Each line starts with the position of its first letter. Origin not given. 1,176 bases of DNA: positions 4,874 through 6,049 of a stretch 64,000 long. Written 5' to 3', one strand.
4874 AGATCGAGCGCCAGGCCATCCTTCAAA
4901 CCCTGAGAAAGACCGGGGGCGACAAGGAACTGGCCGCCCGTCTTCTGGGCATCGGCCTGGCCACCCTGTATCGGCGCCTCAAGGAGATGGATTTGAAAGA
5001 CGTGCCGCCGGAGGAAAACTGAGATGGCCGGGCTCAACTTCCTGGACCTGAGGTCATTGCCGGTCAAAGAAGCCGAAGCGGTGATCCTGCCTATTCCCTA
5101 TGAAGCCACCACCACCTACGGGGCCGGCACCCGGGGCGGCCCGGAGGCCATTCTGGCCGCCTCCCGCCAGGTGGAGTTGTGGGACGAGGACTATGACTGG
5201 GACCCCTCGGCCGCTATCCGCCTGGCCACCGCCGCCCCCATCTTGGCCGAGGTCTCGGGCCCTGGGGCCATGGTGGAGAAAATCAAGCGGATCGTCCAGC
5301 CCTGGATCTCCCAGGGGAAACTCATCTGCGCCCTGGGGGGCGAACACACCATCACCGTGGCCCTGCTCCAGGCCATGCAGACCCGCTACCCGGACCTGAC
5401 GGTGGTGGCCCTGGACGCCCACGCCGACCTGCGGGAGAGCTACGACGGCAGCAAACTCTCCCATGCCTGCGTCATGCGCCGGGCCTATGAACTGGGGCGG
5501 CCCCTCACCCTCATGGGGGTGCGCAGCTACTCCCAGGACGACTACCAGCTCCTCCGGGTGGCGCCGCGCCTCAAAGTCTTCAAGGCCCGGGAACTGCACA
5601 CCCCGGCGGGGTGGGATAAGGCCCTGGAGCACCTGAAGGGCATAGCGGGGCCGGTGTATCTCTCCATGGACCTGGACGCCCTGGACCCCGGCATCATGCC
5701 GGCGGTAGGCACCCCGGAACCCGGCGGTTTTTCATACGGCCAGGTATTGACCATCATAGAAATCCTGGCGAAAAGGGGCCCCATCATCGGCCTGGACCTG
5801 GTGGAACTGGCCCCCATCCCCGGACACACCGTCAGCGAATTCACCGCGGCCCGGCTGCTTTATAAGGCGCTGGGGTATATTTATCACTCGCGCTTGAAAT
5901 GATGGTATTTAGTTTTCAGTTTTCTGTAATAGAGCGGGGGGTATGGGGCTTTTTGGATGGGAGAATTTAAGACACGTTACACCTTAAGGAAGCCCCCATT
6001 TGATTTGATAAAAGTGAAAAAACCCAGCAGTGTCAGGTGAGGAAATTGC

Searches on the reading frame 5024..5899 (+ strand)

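Call 37: search_protein_families(library=pfam, max_evalue=0.00001, proteins=[window:5024-5899:+])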
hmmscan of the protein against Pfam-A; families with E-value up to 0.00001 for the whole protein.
window:5024-5899:+ (292 aa): 1 family
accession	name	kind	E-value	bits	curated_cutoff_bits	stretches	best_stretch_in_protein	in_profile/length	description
PF00491.26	Arginase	-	6.5e-63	213.2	22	1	18-282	2-277/280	Arginase family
